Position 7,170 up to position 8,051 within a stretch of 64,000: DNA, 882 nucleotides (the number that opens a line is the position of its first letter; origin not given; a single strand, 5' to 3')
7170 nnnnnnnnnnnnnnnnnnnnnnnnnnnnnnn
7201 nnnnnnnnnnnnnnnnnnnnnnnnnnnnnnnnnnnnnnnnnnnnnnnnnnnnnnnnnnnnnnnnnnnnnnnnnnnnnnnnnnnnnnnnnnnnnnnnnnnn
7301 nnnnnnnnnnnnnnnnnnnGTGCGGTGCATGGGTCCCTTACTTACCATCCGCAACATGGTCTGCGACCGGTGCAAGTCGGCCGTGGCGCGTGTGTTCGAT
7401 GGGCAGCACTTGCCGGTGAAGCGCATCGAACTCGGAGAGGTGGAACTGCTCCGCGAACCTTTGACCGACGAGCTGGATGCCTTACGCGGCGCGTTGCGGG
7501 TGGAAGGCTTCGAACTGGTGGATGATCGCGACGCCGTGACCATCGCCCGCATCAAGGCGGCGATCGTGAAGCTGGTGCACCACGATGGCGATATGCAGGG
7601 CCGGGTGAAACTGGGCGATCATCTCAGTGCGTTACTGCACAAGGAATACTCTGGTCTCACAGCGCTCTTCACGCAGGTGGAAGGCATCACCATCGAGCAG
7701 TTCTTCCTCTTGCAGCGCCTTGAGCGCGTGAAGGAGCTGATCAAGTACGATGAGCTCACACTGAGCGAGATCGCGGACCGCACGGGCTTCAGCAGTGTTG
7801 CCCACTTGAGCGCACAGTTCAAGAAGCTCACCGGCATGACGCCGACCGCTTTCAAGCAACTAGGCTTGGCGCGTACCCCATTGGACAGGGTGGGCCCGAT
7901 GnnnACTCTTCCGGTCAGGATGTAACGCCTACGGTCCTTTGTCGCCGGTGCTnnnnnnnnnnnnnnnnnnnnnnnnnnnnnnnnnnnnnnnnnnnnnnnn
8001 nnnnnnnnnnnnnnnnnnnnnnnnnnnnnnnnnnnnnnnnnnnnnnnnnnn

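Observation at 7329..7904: AraC-type regulator with an N-terminal HMA (MVCDRC) domain directly upstream of copZ-like and copA genes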

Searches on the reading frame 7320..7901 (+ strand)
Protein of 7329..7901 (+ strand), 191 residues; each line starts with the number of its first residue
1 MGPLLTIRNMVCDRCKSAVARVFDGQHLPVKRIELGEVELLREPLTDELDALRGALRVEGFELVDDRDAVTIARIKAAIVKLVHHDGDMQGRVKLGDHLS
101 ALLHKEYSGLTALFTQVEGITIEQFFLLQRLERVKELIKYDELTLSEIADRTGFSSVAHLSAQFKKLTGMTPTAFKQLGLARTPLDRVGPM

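Call 3: search_protein_families(library=pfam, proteins=[window:7329-7901:+], max_evalue=0.1)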
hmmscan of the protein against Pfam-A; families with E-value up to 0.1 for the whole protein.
window:7329-7901:+ (191 aa): 4 families
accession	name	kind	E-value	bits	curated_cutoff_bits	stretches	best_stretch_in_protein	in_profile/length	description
PF12833.13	HTH_18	-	1.3e-16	61.1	33.6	1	101-177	3-79/80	Helix-turn-helix domain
PF00165.29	HTH_AraC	-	6.4e-09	36.2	26.6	1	142-175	8-40/42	Bacterial regulatory helix-turn-helix proteins, AraC family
PF17371.7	DUF5393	-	0.08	11.3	25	1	17-84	416-481/666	Family of unknown function (DUF5393)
PF04545.22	Sigma70_r4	-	0.086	12.8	24.1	0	136-155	14-33/50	Sigma-70, region 4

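Call 4: search_protein_families(library=ncbifam, proteins=[window:7329-7901:+], max_evalue=0.1)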
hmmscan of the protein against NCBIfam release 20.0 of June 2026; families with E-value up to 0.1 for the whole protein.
window:7329-7901:+ (191 aa): 24 families
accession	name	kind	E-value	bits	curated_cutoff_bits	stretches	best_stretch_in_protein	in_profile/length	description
TIGR04094.1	adjacent_YSIRK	equivalog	2.7e-10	39.8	200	1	107-176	315-383/383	YSIRK-targeted surface antigen transcriptional regulator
NF010026.0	PRK13501.1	equivalog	4.3e-10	39.2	363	1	109-178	208-277/290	HTH-type transcriptional activator RhaR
NF047455.1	TF_Staph_AryK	equivalog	1.5e-09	36.7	850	1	99-177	179-257/759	transcriptional regulator AryK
NF006902.0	PRK09393.1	equivalog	1.6e-08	34.2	425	1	111-177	254-320/327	transcriptional regulator FtrA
NF007693.0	PRK10371.1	equivalog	2.6e-08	33.4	253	1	111-180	232-301/309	transcriptional regulator MelR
NF007860.0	PRK10572.1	equivalog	7.9e-08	31.5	208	1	103-177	209-283/292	arabinose operon transcriptional regulator AraC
NF047788.1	TransRegPocR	equivalog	3.1e-07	30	500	1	92-178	205-290/296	transcriptional regulator PocR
NF010027.0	PRK13502.1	equivalog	1.1e-06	28.4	384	1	112-178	211-277/282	HTH-type transcriptional activator RhaR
NF049932.1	TranspRegBtr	equivalog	1.3e-06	27.2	900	1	97-176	187-263/531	bacillibactin transport transcriptional regulator Btr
NF010025.2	PRK13500.1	equivalog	2.5e-06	27.3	525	1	111-178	210-277/282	HTH-type transcriptional activator RhaR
NF052371.1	TransRegGbdRPseu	equivalog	1.4e-05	24.3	480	1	110-174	258-322/365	choline metabolism transcriptional regulator GbdR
NF007243.0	PRK09685.1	equivalog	3.9e-05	23.2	199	1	118-177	239-300/303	transcriptional regulator FeaR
NF010028.0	PRK13503.1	equivalog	0.00031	20.2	288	1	116-177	210-271/278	HTH-type transcriptional activator RhaS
NF050186.1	TransRegGliRPseudo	equivalog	0.00048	19.6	570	1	129-177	287-335/338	AraC family transcriptional regulator GliR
NF011964.0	PRK15435.1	equivalog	0.001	18.1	345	1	131-182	87-138/354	bifunctional DNA-binding transcriptional regulator/O6-methylguanine-DNA methyltransferase Ada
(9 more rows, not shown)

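Call 5: find_homologous_proteins(query=window:7329-7901:+, max_evalue=0.001)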
Query window:7329-7901:+ (191 aa): 4488 proteins with E <= 0.001 among 4693 candidates; the best 120 are listed.
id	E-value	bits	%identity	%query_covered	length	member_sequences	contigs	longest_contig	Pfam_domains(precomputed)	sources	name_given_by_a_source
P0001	5.3e-114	397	96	100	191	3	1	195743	PF12833.14,PF00165.30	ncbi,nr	ncbi:MAG: helix-turn-helix transcriptional regulator [Flavobacteriales bacterium]|nr:helix-turn-heli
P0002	2.5e-113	394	97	99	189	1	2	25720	PF12833.14,PF00165.30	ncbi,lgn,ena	-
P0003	5.0e-107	374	94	98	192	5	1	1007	PF12833.14,PF00165.30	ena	-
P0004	4.3e-102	358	88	99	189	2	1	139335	PF12833.14,PF00165.30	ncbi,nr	ncbi:MAG: helix-turn-helix transcriptional regulator [Flavobacteriales bacterium]|nr:helix-turn-heli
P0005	2.4e-96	339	84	99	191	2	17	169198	PF12833.14,PF00165.30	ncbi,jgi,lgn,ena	-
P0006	3.1e-96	339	85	99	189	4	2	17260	PF12833.14,PF00165.30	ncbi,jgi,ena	-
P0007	4.7e-96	338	85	97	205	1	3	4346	PF12833.14,PF00165.30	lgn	-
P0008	7.3e-96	338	87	97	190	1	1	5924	PF12833.14,PF00165.30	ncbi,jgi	-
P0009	1.8e-95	336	86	97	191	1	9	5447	PF12833.14,PF00165.30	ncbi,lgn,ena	-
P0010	1.8e-94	333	83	99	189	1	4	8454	PF12833.14,PF00165.30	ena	-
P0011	2.5e-94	333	84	97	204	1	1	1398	PF12833.14,PF00165.30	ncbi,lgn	-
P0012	3.3e-94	332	83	99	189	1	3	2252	PF12833.14,PF00165.30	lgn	-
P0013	3.0e-93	329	83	97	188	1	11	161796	PF12833.14,PF00165.30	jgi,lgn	jgi:AraC-like DNA-binding protein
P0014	3.5e-93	329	84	97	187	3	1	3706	PF12833.14,PF00165.30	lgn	-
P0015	9.6e-93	327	83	97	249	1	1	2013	PF12833.14,PF00165.30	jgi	-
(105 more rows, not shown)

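Call 6: search_solved_structures(query=window:7329-7901:+, max_evalue=10, show_alignments=2)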
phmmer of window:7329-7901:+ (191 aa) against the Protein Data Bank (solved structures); distinct sequences matched with E-value up to 10: 19.
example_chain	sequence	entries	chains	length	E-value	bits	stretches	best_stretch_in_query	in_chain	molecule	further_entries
12aw_A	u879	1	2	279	2.1e-06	31.4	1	118-178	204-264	HYBRID TWO-COMPONENT SYSTEM PROTEIN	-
3lsg_A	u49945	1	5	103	6e-06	29.9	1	106-176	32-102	Two-component response regulator yesN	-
6swi_A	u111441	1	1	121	1.1e-05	29.1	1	110-178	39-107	Two-component response regulator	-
3w6v_A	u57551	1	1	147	0.00031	24.3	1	113-184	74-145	AdpA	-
2k9s_A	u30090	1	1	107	0.00061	23.4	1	108-176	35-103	Arabinose operon regulatory protein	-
3oou_A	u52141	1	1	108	0.0033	21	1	112-177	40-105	Lin2118 protein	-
4fe7_A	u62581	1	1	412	0.0049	20.4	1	78-177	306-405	Xylose operon regulatory protein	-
4fe4_A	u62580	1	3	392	0.0051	20.4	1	105-177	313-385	Xylose operon regulatory protein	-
3oio_A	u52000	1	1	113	0.0054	20.3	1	110-173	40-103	Transcriptional regulator (AraC-type DNA-binding domain-containing proteins)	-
5chh_A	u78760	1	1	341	0.016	18.7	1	118-185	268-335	AraC family transcriptional regulator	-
1wpk_A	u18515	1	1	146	0.035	17.6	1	132-183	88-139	ADA regulatory protein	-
3mkl_A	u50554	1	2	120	0.046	17.3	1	120-180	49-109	HTH-type transcriptional regulator gadX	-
1u8b_A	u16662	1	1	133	0.076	16.5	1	140-182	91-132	Ada polyprotein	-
1zgw_A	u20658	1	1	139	0.081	16.4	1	140-182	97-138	Ada polyprotein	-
1bl0_A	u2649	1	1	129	0.13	15.8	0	141-170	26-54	PROTEIN (MULTIPLE ANTIBIOTIC RESISTANCE PROTEIN)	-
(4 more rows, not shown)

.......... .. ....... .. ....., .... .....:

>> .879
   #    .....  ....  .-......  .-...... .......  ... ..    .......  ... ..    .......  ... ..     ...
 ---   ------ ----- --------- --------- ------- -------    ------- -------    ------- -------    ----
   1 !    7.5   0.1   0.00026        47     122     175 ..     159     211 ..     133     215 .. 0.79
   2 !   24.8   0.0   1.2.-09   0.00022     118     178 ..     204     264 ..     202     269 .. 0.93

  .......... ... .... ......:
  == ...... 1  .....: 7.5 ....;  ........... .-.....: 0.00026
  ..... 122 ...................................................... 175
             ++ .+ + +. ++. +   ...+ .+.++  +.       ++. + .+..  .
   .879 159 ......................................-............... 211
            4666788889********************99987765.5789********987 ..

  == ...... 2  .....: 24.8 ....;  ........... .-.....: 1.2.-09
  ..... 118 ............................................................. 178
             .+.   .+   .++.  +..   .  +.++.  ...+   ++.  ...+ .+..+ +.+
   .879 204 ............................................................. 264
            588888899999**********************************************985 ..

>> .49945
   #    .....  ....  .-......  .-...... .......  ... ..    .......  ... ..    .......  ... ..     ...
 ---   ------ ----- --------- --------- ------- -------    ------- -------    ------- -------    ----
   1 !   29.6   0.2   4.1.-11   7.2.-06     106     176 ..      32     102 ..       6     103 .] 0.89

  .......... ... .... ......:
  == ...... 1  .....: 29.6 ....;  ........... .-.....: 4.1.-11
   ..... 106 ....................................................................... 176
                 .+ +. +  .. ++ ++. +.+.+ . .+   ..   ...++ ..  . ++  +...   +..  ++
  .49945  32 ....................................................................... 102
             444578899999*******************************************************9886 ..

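Call 18: predict_structure(alignment_id=A1)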
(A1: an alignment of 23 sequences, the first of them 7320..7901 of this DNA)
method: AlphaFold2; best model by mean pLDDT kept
length: 194 residues; sequences in the alignment: 23
mean_pLDDT: 80.8   pTM: 0.66
mean pLDDT of the five models: 80.8, 77.3, 70.1, 69.5, 66.7
residues with pLDDT >= 90: 20; 70-90: 148; 50-70: 16; < 50: 10
segments of 3 or more residues with pLDDT < 50: 1-3, 190-194
pLDDT, mean of each block of 10 residues (from residue 1): 65 83 91 87 88 91 86 84 75 68 85 86 86 86 82 85 87 82 55 41
secondary structure, 60 per line:
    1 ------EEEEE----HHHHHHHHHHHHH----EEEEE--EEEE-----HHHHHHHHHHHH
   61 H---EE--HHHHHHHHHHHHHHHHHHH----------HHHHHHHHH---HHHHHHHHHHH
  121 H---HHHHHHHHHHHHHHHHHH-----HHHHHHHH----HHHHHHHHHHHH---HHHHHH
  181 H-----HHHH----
elements in order: E7-11 H16-28 E33-37 E40-43 H49-61 H69-87 H98-106 H110-121 H125-142 H148-155 H160-171 H175-181 H187-190

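Call 27: find_related_loci(query=A1, collection=genome_contigs, flank=6000)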
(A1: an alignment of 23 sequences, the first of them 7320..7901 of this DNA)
Query A1 (194 aa) in genome_contigs; peptide patterns used: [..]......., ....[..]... (x = any residue, [..] = any of these).
442 stretches matched a pattern; 402 encode a relative of the query (tblastn E <= 1e-3); the best 80 are kept; 80 distinct loci.
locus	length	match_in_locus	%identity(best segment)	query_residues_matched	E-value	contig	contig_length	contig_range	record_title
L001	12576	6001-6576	96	1-192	2e-122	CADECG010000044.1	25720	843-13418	MAG: uncultured Bacteroidetes bacterium isolate Bacteroidetes sp. RBC076 genome assembly, contig: MAG076_44, whole genom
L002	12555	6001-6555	86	8-192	8e-104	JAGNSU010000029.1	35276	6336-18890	MAG: Flavobacteriales bacterium isolate Go_SlAct_bin_145 Go_SlAct_3784_length_35276_cov_18.838345, whole genome shotgun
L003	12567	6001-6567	85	4-192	4e-102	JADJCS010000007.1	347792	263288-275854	MAG: Flavobacteriales bacterium isolate Aved_18-Q3-R54-62_BATAC.626 tig00009660-10-3478040, whole genome shotgun sequenc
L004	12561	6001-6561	81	4-190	1e-97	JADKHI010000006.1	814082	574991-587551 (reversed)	MAG: Flavobacteriales bacterium isolate Skiv_18-Q3-R9-52_BAT3C.268 tig01155366-10-8136800, whole genome shotgun sequence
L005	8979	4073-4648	79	1-192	2e-97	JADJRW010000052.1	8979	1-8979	MAG: Flavobacteriales bacterium isolate Hade_18-Q3-R52-61_BATAC.255 tig00095027-10-89810, whole genome shotgun sequence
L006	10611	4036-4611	79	1-192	4e-97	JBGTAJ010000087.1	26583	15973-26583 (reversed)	MAG: Flavobacteriales bacterium isolate JTS-AC70 k141_2809158, whole genome shotgun sequence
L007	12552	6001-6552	80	8-191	2e-96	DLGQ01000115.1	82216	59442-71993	MAG TPA_asm: Flavobacteriales bacterium UBA7690 UBA7690_contig_9126, whole genome shotgun sequence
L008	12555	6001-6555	81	8-192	3e-95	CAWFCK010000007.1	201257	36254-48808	MAG: uncultured Flavobacteriales bacterium isolate MFD04651.bin.2.152 genome assembly, contig: contig_1847, whole genome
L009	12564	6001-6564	78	4-192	1e-94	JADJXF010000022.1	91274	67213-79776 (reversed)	MAG: Flavobacteriales bacterium isolate Kalu_18-Q3-R12-55_MAXAC.064 tig00007019-10-910290, whole genome shotgun sequence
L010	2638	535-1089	79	8-192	3e-96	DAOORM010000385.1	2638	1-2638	MAG TPA_asm: Flavobacteriales bacterium isolate AMR_MDS_2545 NODE_47120_length_2638_cov_8.307395, whole genome shotgun s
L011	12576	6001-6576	76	1-192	2e-93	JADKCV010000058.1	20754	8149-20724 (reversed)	MAG: Flavobacteriales bacterium isolate OdNE_18-Q3-R46-58_MAXAC.100_sub tig00937642-10-207600, whole genome shotgun sequ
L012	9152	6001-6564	77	5-192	5e-93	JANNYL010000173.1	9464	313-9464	MAG: Flavobacteriales bacterium isolate VAR_34_concoct_196_sub VAR_34_k141_1828930, whole genome shotgun sequence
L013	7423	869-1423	78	8-192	1e-92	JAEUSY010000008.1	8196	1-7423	MAG: Flavobacteriales bacterium isolate new MAG-315 k141_2159855, whole genome shotgun sequence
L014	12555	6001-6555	78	8-192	3e-92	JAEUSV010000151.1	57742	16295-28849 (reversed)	MAG: Flavobacteriales bacterium isolate new MAG-312 k141_891322, whole genome shotgun sequence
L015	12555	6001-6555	78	8-192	1e-92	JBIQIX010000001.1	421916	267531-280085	MAG: Flavobacteriales bacterium isolate mag.25f NODE_7_length_421916, whole genome shotgun sequence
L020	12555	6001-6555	75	8-192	6e-89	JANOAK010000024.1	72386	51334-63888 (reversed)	MAG: Flavobacteriales bacterium isolate VAR_18_metabat_312 VAR_18_k141_3739272, whole genome shotgun sequence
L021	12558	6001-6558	74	7-192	5e-89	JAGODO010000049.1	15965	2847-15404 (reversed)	MAG: Flavobacteriales bacterium isolate Go_SlAct_bin_91 Go_SlAct_14997_length_15965_cov_6.008334, whole genome shotgun s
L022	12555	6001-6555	76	8-192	4e-88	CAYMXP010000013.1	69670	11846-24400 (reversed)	MAG TPA_asm: uncultured Chryseobacterium sp. isolate SRP173033_co3_12 genome assembly, contig: NODE_309_length_69670_cov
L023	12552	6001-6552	76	8-192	2e-87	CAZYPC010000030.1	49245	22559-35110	MAG TPA_asm: uncultured Chryseobacterium sp. isolate SRP189682_co1_319 genome assembly, contig: NODE_774_length_49245_co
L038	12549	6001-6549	74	9-192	3e-83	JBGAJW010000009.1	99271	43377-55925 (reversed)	MAG: Flavobacteriales bacterium isolate MAG_AAO_H125.21 AAOH125-21_opera_contig_816, whole genome shotgun sequence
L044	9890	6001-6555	70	8-192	3e-80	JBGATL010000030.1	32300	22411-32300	MAG: Flavobacteriales bacterium isolate MAG_MBR_AS.45 MBRAS-45_scaffold_4059, whole genome shotgun sequence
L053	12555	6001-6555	70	8-192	4e-78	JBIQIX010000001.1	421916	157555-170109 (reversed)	MAG: Flavobacteriales bacterium isolate mag.25f NODE_7_length_421916, whole genome shotgun sequence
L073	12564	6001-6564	71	4-191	5e-82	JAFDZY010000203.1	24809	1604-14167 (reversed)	MAG: Bacteroidetes bacterium isolate SZAS AMP-78 CK_MAG-79__203__length-24809, whole genome shotgun sequence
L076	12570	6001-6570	58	4-194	2e-58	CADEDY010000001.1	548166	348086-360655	MAG: uncultured Bacteroidetes bacterium isolate Bacteroidetes sp. RBC078 genome assembly, contig: MAG078_1, whole genome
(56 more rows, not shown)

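Call 31: search_protein_families(library=pfam, proteins=[L021:6738-9377:+, L022:6876-10406:+, L023:6811-9321:+, L038:6876-9290:+, L073:7400-10759:+, L053:7290-8429:+, L053:8429-11275:+, L044:6640-7776:+, L020:6542-7303:+, L076:9096-12569:+], max_evalue=0.001)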
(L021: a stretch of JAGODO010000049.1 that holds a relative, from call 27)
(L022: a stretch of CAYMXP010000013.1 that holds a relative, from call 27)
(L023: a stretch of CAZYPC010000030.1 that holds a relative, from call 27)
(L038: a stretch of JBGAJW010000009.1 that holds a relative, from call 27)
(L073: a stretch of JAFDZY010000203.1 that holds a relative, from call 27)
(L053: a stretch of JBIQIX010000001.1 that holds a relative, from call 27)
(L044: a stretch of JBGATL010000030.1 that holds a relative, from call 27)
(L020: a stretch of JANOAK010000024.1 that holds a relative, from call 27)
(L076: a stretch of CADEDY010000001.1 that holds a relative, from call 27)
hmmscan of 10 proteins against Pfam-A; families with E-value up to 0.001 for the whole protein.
L021:6738-9377:+ (880 aa): 2 families
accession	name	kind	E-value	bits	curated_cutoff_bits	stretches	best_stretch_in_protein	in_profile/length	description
PF12704.14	MacB_PCD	-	4.5e-26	92.9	27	2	96-312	2-205/207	MacB-like periplasmic core domain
PF02687.27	FtsX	-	1.1e-23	84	25.5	2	367-482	2-118/120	FtsX-like permease C-terminal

L022:6876-10406:+ (1177 aa): 5 families
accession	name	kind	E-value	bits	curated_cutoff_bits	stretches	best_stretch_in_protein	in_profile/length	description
PF00271.37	Helicase_C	-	4.4e-25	88.5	23.5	1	526-633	6-110/110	Helicase conserved C-terminal domain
PF13020.12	NOV_C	-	9.1e-18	64.6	22.1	1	1058-1147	1-91/91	Protein NO VEIN, C-terminal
PF00176.29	SNF2-rel_dom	-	6.1e-17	62.1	24.9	1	158-394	19-260/290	SNF2-related domain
PF04851.21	ResIII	-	1.9e-14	54.3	22.5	1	139-304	4-164/164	Type III restriction enzyme, res subunit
PF00270.35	DEAD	-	4.7e-07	30.1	26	1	142-304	3-162/167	DEAD/DEAH box helicase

L023:6811-9321:+ (837 aa): 2 families
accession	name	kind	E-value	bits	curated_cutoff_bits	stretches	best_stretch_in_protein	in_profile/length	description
PF12704.14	MacB_PCD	-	3.6e-24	86.7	27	2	53-269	2-205/207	MacB-like periplasmic core domain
PF02687.27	FtsX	-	1.1e-22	80.8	25.5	2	324-439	2-118/120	FtsX-like permease C-terminal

L038:6876-9290:+ (805 aa): 2 families
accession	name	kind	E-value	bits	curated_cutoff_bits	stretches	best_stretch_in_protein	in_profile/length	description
PF12704.14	MacB_PCD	-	4.6e-26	92.8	27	2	21-234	2-202/207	MacB-like periplasmic core domain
PF02687.27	FtsX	-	2.1e-23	83.1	25.5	2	292-409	2-120/120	FtsX-like permease C-terminal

L073:7400-10759:+ (1120 aa): 6 families
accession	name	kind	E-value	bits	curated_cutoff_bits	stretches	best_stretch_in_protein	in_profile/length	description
PF00271.37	Helicase_C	-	3.3e-13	50.3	23.5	1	718-844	10-110/110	Helicase conserved C-terminal domain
PF00176.29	SNF2-rel_dom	-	1.8e-10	40.8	24.9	1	261-438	2-179/290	SNF2-related domain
PF13091.12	PLDc_2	-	1.5e-09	38.3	27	1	101-190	50-132/132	PLD-like domain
PF09565.16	RE_NgoFVII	-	2.8e-07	30.4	23.8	1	116-192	78-151/162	NgoFVII restriction endonuclease N-terminal PLD domain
PF04851.21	ResIII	-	3.3e-05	24.3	22.5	1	260-422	7-162/164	Type III restriction enzyme, res subunit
PF00270.35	DEAD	-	3.6e-05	24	26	0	268-429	7-166/167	DEAD/DEAH box helicase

L053:7290-8429:+ (380 aa): 3 families
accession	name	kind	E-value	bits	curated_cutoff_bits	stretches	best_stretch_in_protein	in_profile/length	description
PF02384.22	N6_Mtase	-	2.2e-55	188.6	20.4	1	176-330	2-158/311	N-6 DNA Methylase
PF12161.14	HsdM_N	-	2.4e-25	90.2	24.5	1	35-164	1-135/135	HsdM N-terminal domain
PF05175.20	MTS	-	3.3e-05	24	23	1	210-309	21-110/170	Methyltransferase small domain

L053:8429-11275:+ (949 aa): 5 families
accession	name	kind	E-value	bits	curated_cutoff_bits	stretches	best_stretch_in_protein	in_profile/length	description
PF00176.29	SNF2-rel_dom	-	2.2e-32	112.8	24.9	1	55-294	17-258/290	SNF2-related domain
PF00271.37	Helicase_C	-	4.8e-20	72.3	23.5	1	461-543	27-110/110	Helicase conserved C-terminal domain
PF04851.21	ResIII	-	1.1e-10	42.2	22.5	1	53-199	21-162/164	Type III restriction enzyme, res subunit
PF00270.35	DEAD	-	1.2e-08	35.4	26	1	57-200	16-161/167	DEAD/DEAH box helicase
PF05127.21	NAT10_TcmA_helicase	-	0.00047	20.5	22.7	0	65-167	7-99/176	RNA cytidine acetyltransferase NAT10/TcmA, helicase domain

L044:6640-7776:+ (379 aa): 5 families
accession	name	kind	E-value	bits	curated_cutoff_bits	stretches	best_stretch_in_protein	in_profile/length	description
PF01637.24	ATPase_2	-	1.2e-07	32.3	33.2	1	18-180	1-135/225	ATPase domain predominantly from Archaea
PF13173.12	AAA_14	-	2.1e-06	28.2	27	0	129-215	38-117/129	AAA domain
PF14516.12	AAA_35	-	4.7e-05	22.8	27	0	17-79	12-74/331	AAA-like domain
PF13191.12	AAA_16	-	7.5e-05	23.7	32.6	0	20-166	4-146/167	AAA ATPase domain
PF13401.12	AAA_22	-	0.00013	22.7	27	0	35-192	5-122/130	AAA domain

L020:6542-7303:+ (254 aa): 3 families
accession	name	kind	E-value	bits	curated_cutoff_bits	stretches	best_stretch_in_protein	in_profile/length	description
PF14534.12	DUF4440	-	7.4e-09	36.4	25.2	1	144-241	16-107/107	Domain of unknown function (DUF4440)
PF08332.16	CaMKII_AD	-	2.1e-07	31.6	22.1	1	184-243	61-121/128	Calcium/calmodulin dependent protein kinase II association domain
PF13474.12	SnoaL_3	-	3.5e-06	27.8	22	1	141-244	13-114/121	SnoaL-like domain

L076:9096-12569:+ (1158 aa): 5 families
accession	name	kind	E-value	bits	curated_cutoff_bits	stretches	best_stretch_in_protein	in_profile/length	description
PF20473.4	MmeI_Mtase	-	2.2e-37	129.1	27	1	412-704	6-248/259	MmeI, DNA-methyltransferase domain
PF20464.3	MmeI_N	-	1e-25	91.6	27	1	10-234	7-179/181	MmeI, N-terminal domain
PF20465.4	MmeI_hel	-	2.9e-17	63.6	27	1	249-320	2-75/75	MmeI, helicase spacer domain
PF20466.3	MmeI_TRD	-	4.6e-10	39.6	27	1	877-948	135-206/207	MmeI, target recognition domain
PF07669.17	Eco57I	-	3.9e-08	34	25.3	1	478-676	2-159/171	Eco57I restriction-modification methylase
